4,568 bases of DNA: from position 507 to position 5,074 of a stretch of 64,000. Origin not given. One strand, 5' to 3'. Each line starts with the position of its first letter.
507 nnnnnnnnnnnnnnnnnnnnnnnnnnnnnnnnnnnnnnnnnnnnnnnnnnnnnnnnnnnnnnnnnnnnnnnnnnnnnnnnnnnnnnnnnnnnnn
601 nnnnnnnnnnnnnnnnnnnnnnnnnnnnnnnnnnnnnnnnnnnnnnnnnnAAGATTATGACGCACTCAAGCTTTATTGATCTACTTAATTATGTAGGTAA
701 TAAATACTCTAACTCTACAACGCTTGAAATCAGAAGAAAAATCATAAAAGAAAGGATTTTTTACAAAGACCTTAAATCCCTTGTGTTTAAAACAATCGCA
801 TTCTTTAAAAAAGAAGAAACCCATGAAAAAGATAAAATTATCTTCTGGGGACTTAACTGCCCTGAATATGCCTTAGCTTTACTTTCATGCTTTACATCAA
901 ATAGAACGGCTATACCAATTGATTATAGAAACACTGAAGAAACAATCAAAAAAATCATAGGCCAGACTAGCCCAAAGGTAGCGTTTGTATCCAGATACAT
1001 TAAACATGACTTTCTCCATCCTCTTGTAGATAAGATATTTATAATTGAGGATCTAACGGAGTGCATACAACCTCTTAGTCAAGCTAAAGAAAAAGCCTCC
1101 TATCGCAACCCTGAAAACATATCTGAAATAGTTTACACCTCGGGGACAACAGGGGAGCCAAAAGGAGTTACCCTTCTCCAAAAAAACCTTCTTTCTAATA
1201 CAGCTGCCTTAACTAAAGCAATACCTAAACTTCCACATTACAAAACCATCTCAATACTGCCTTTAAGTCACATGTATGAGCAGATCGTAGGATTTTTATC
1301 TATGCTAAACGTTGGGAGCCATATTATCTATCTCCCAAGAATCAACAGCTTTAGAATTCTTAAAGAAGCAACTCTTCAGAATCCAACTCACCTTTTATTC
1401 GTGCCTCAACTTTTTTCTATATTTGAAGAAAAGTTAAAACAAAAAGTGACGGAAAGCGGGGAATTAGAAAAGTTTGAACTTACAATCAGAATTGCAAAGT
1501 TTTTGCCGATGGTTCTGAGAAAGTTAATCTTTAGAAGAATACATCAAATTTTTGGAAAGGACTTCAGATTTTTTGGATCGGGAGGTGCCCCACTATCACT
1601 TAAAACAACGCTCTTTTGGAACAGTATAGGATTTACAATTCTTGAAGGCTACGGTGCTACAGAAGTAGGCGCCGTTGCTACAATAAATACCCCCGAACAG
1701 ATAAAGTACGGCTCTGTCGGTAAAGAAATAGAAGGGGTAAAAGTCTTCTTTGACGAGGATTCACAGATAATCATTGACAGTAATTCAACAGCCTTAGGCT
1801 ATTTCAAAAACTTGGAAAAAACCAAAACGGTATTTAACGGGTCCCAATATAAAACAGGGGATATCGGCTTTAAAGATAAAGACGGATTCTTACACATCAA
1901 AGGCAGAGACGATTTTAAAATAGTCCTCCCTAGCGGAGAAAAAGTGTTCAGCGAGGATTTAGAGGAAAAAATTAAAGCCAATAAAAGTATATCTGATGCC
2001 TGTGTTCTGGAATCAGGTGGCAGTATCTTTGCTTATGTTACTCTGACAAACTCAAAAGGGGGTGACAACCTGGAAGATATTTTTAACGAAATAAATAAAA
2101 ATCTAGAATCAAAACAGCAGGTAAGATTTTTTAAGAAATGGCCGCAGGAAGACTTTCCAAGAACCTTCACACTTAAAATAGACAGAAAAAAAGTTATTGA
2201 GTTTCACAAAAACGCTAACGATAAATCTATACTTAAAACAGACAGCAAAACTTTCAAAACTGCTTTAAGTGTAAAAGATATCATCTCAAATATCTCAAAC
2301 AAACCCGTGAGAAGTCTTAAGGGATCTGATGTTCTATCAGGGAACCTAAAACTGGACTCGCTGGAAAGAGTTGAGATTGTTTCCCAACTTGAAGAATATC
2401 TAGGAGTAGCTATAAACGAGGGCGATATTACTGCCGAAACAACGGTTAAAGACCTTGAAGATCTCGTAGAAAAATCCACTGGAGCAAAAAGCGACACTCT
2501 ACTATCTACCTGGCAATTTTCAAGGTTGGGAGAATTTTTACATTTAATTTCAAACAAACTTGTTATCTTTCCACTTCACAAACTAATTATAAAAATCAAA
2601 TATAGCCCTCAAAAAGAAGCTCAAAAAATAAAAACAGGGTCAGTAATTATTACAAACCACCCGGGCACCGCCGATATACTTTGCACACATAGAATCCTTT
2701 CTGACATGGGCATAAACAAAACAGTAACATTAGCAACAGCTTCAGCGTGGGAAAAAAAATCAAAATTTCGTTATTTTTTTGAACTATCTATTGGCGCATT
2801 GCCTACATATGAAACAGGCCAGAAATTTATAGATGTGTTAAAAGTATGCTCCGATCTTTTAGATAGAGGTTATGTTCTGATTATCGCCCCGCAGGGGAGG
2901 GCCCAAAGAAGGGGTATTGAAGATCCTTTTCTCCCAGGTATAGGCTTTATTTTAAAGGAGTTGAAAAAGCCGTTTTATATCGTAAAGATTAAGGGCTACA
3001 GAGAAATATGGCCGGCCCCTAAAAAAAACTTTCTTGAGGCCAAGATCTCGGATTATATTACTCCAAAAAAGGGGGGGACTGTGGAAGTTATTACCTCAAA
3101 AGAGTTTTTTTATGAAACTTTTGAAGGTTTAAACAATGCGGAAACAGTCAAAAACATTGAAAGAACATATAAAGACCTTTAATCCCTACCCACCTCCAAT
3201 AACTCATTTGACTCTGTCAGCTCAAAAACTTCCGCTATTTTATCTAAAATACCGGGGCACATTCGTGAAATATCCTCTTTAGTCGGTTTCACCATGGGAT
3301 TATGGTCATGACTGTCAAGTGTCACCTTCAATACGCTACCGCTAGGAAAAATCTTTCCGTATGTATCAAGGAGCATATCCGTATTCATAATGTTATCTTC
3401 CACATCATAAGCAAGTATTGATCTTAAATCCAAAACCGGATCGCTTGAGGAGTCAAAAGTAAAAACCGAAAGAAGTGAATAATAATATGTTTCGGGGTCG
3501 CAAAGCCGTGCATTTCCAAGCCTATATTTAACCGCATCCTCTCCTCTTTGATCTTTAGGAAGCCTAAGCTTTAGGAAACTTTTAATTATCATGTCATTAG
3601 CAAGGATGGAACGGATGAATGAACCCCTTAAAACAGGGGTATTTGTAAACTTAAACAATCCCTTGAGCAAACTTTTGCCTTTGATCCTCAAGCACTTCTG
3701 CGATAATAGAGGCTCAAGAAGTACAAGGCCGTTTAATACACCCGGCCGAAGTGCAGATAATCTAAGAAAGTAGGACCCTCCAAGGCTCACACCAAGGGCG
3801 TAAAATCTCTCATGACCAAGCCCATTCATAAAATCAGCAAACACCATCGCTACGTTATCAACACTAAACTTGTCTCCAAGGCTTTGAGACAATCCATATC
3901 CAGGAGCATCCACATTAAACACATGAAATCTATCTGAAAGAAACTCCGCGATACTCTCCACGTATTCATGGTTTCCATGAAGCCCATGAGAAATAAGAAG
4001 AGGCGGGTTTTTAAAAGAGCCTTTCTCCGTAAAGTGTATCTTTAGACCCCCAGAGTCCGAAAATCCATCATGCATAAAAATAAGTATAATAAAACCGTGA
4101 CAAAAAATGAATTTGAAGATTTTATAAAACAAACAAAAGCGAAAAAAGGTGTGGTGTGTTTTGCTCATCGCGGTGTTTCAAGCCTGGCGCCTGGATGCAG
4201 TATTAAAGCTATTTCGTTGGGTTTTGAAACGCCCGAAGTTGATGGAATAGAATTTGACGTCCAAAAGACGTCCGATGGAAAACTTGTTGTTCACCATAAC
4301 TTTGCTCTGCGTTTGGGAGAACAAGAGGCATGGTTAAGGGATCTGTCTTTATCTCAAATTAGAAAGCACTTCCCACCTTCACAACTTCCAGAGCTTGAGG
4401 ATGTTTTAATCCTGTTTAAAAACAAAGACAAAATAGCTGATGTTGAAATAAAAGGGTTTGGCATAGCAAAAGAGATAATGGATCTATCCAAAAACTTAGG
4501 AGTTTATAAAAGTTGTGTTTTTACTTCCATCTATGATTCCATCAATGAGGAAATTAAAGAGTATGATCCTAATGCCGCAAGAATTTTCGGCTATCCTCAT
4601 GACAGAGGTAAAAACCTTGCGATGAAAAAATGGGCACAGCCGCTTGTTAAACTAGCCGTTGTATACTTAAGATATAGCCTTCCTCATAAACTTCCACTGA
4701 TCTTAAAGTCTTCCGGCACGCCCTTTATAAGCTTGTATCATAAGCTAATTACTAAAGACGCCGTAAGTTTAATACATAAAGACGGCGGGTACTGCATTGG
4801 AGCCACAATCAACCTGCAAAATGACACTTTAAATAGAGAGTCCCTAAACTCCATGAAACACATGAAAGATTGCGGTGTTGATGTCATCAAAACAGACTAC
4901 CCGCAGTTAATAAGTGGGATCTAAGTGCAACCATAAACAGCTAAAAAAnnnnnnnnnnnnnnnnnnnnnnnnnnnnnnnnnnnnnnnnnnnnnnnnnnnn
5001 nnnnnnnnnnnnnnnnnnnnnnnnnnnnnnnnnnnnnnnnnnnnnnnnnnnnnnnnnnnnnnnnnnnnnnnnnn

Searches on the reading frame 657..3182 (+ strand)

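Call 43: search_protein_families(library=pfam, proteins=[window:657-3182:+], max_evalue=0.0001)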
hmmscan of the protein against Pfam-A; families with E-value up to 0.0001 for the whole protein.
window:657-3182:+ (841 aa): 3 families
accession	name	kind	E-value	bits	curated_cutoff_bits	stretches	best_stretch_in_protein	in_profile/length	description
PF00501.34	AMP-binding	-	5.1e-44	151.1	29.9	1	32-363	20-353/384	AMP-binding enzyme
PF00550.31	PP-binding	-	3.5e-07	30.8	20.8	1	539-604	3-67/67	Phosphopantetheine attachment site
PF01553.26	Acyltransferase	-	9.4e-06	25.9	23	1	656-774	11-127/132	Acyltransferase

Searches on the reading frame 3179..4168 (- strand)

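Call 43: search_protein_families(library=pfam, proteins=[window:3179-4168:-], max_evalue=0.0001)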
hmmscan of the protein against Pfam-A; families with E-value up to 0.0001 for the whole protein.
window:3179-4168:- (329 aa): 3 families
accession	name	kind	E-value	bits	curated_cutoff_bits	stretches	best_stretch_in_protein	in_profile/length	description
PF00561.26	Abhydrolase_1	-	7.2e-16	59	25.8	1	55-155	1-104/245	alpha/beta hydrolase fold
PF12697.13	Abhydrolase_6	-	8.7e-10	40.1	26.3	1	63-295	4-211/217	Alpha/beta hydrolase family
PF12146.15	Hydrolase_4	-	2.6e-07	30.6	27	1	57-159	7-115/239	Serine aminopeptidase, S33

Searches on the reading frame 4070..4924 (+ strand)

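Call 43: search_protein_families(library=pfam, proteins=[window:4070-4924:+], max_evalue=0.0001)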
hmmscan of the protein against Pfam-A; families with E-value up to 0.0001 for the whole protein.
window:4070-4924:+ (284 aa): 1 family
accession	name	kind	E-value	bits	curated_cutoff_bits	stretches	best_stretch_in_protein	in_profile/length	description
PF03009.23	GDPD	-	4.5e-16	60.1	23.6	1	33-279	1-243/244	Glycerophosphoryl diester phosphodiesterase family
